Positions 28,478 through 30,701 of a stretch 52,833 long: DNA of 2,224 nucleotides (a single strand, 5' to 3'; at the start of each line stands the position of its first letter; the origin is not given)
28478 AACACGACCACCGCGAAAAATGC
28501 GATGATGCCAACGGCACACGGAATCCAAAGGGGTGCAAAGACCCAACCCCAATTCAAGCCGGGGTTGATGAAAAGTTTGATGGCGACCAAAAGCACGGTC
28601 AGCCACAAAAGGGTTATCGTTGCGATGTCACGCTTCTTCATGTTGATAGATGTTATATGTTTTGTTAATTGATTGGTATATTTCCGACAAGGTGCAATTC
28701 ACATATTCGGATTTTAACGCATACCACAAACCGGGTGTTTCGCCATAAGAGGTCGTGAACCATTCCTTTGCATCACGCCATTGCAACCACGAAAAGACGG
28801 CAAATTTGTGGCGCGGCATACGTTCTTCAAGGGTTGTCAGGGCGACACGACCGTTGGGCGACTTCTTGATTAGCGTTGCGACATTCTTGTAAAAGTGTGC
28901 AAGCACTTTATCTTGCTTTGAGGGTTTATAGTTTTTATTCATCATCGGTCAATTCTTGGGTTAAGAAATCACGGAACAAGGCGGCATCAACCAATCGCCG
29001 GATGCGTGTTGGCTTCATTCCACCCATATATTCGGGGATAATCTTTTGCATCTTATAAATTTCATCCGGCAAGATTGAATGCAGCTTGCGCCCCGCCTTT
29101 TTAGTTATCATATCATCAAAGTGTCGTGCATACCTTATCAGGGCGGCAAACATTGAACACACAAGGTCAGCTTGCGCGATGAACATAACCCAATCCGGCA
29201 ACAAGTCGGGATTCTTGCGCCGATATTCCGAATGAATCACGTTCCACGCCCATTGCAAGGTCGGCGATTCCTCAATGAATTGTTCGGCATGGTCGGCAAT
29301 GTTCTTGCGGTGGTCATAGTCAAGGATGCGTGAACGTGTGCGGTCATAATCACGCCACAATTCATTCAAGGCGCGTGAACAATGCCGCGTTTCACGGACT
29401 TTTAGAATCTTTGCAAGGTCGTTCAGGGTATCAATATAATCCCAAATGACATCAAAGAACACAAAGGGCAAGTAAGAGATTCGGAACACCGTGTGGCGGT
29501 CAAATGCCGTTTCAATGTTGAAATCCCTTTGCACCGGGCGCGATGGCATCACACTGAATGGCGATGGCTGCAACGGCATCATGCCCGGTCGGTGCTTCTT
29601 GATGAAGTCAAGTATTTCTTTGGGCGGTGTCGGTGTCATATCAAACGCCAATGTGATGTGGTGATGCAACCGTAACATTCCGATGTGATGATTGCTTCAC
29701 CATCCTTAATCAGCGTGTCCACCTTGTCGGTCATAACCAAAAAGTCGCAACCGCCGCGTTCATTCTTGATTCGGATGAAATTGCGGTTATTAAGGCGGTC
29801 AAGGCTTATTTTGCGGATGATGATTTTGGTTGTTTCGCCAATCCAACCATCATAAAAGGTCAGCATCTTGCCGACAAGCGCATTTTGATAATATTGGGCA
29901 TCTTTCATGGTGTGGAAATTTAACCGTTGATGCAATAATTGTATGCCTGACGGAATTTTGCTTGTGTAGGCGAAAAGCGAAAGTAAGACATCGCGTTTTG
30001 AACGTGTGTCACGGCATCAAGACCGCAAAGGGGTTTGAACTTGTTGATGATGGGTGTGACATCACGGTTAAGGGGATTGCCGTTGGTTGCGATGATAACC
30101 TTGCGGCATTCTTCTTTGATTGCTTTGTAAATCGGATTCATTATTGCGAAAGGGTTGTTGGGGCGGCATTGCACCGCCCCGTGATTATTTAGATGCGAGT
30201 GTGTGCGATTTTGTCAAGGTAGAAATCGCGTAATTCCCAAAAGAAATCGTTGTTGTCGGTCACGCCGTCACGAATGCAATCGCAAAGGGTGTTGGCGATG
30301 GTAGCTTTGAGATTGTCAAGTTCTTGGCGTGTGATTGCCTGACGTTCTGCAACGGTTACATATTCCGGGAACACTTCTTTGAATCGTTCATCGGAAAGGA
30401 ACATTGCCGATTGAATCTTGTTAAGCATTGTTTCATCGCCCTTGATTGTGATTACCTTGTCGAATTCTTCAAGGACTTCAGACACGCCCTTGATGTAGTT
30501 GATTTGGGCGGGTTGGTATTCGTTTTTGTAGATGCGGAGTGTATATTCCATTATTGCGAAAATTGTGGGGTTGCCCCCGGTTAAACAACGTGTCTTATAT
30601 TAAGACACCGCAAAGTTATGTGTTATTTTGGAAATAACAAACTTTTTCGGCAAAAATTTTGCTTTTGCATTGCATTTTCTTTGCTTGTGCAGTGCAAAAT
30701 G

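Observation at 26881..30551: Ten-gene opposite-strand island of unknown function inserted in the middle of the head module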

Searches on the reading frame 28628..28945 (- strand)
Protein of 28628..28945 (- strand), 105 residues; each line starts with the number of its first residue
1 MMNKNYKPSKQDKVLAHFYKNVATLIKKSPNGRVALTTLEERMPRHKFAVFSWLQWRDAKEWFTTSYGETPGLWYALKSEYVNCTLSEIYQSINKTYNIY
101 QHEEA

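Call 3: search_protein_families(library=pfam, max_evalue=0.1, proteins=[window:28628-28945:-])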
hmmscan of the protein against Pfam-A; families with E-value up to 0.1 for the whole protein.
window:28628-28945:- (105 aa): 1 family
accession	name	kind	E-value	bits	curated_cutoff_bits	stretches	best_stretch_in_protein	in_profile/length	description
PF00250.24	Forkhead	-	0.0017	18.8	27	1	79-103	18-42/88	Forkhead domain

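Call 4: search_protein_families(library=phrogs, max_evalue=0.1, proteins=[window:28628-28945:-])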
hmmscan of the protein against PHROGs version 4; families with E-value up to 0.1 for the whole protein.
window:28628-28945:- (105 aa): 1 family
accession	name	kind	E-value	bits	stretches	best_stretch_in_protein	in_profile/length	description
phrog_17905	-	other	0.074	13.8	0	21-99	51-128/148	methyltransferase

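Call 10: search_protein_families(library=padloc, max_evalue=0.1, proteins=[window:28628-28945:-])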
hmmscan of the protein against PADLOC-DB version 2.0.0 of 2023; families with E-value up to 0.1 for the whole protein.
window:28628-28945:- (105 aa): 0 families

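Call 11: search_protein_families(library=ncbifam, max_evalue=0.1, proteins=[window:28628-28945:-])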
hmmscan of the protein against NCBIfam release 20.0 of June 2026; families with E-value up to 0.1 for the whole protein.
window:28628-28945:- (105 aa): 0 families

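Call 95: find_related_loci(query=window:28628-28945:-, collection=viral_contigs, flank=5000)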
Query window:28628-28945:- (105 aa) in viral_contigs; peptide patterns used: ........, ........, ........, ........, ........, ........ (x = any residue, [..] = any of these).
2 stretches matched a pattern, but none encodes a relative of the query by tblastn (E <= 1e-3).

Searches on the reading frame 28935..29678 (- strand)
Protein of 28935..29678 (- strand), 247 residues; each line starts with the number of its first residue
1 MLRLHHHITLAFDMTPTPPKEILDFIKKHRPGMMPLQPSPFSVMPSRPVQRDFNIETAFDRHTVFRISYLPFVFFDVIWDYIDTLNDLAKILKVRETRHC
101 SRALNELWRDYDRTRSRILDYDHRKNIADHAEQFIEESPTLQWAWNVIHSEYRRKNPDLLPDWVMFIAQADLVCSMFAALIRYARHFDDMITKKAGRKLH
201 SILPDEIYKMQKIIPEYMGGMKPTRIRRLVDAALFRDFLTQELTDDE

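Call 3: search_protein_families(library=pfam, max_evalue=0.1, proteins=[window:28935-29678:-])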
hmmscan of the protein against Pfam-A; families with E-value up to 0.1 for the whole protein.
window:28935-29678:- (247 aa): 0 families

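Call 4: search_protein_families(library=phrogs, max_evalue=0.1, proteins=[window:28935-29678:-])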
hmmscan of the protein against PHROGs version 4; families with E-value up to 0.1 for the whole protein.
window:28935-29678:- (247 aa): 1 family
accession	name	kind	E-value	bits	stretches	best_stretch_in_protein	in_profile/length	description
phrog_8047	-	head and packaging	0.098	13.2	0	95-189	30-125/181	virion structural protein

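Call 10: search_protein_families(library=padloc, max_evalue=0.1, proteins=[window:28935-29678:-])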
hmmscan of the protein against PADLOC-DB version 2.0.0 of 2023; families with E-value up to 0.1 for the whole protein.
window:28935-29678:- (247 aa): 0 families

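Call 11: search_protein_families(library=ncbifam, max_evalue=0.1, proteins=[window:28935-29678:-])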
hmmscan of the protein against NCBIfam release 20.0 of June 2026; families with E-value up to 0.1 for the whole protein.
window:28935-29678:- (247 aa): 2 families
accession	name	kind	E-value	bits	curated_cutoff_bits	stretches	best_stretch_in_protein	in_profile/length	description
NF007650.0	PRK10318.3-2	equivalog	0.0037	17.5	238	1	87-138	24-78/117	hypothetical protein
NF007651.0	PRK10318.3-3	equivalog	0.087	13.1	252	0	83-138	25-83/122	hypothetical protein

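Call 65: find_homologous_proteins(query=window:28935-29639:-, max_evalue=0.001)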
Query window:28935-29639:- (234 aa): 18 proteins with E <= 0.001 among 132 candidates.
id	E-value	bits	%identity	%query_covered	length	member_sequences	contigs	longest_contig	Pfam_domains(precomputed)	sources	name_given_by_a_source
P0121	2.1e-157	540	100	100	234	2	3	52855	-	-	-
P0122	9.4e-126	436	80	100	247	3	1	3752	-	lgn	-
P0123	1.5e-115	403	77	99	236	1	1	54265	-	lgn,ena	-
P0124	1.1e-109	383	71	100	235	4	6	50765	-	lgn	-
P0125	2.5e-108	379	72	98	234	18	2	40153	-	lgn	-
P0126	1.4e-107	377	71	98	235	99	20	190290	-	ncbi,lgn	-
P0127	4.3e-105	368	70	98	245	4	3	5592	-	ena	-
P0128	5.1e-105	368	70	98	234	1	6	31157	-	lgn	-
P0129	6.5e-103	361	69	98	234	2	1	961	-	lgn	-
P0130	4.6e-100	352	69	98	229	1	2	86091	-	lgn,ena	-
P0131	4.1e-97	342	64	100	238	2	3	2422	-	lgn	-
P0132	1.6e-95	337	63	100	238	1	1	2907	-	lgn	-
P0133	5.0e-88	313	65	93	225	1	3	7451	-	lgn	-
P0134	3.3e-86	307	63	93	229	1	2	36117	-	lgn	-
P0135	3.1e-85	303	59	98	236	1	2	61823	-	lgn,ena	-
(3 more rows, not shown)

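Call 71: search_solved_structures(query=A7, max_evalue=10)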
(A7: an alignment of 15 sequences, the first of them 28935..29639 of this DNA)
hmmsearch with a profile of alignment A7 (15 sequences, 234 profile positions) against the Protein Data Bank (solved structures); distinct sequences matched with E-value up to 10: 0.
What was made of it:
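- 28935..29639 (-): i07, 234 aa, the largest cargo gene; a lineage-restricted ORFan. No PDB profile hit (call 71).
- Tried and rejected: The PDB profile search found nothing (call 71).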

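Call 72: find_encoding_contigs(protein=P0126, flank=6000, max_places=4)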
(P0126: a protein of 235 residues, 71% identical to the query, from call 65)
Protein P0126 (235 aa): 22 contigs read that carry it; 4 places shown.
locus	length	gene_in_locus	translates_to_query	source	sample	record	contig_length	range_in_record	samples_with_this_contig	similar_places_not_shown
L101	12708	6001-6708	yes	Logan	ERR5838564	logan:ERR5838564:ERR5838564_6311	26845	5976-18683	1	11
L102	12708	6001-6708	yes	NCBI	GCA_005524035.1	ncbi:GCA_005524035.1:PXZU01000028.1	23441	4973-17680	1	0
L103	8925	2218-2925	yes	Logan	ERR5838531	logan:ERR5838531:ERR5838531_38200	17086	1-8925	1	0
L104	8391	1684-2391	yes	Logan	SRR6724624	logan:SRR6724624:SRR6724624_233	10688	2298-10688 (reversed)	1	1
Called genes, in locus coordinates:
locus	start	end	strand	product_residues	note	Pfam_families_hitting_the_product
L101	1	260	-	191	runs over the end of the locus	-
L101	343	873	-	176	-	-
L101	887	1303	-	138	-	-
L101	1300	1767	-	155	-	-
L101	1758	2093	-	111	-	-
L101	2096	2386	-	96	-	PF20449:DUF6706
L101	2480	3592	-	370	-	-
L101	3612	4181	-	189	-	-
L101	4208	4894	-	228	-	-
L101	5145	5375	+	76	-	-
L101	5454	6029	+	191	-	PF01507:PAPS_reduct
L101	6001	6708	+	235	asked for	-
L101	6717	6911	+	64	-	-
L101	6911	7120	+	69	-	-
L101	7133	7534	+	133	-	-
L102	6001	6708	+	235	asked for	-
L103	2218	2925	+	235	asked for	-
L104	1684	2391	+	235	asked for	-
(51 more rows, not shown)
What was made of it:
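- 28935..29639 (-): In the contigs examined they lie in this same slot next to a PAPS-reductase-like gene (call 72).
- Tried and rejected: Its 18 homologues are all unnamed and domain-free, and in the four contigs examined they lie in this same slot (calls 65, 72).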

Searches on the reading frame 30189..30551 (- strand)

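Call 3: search_protein_families(library=pfam, max_evalue=0.1, proteins=[window:30189-30551:-])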
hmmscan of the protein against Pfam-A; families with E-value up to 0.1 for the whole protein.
window:30189-30551:- (120 aa): 1 family
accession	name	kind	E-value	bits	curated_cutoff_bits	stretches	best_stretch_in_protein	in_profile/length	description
PF09966.14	DUF2200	-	0.079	13.6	22.8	0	55-82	5-32/111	Uncharacterized protein conserved in bacteria (DUF2200)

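Call 4: search_protein_families(library=phrogs, max_evalue=0.1, proteins=[window:30189-30551:-])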
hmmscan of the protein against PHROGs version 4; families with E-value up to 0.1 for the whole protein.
window:30189-30551:- (120 aa): 4 families
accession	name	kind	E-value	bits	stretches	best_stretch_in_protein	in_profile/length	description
phrog_36900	-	unknown function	0.015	16.4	1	67-115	50-97/156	-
phrog_27515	-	unknown function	0.043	15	1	20-98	3-81/104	-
phrog_24238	-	unknown function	0.044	15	0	72-95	23-46/74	-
phrog_11701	-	unknown function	0.09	13.9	0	24-81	26-77/87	-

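Call 10: search_protein_families(library=padloc, max_evalue=0.1, proteins=[window:30189-30551:-])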
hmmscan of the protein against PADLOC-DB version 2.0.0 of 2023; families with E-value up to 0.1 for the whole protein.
window:30189-30551:- (120 aa): 1 family
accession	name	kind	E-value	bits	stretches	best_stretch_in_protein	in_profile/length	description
PDLC03740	RT_outgroup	-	0.035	11.3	1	65-101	337-369/407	retron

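Call 11: search_protein_families(library=ncbifam, max_evalue=0.1, proteins=[window:30189-30551:-])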
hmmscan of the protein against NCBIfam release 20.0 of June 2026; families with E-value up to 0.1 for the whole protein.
window:30189-30551:- (120 aa): 0 families
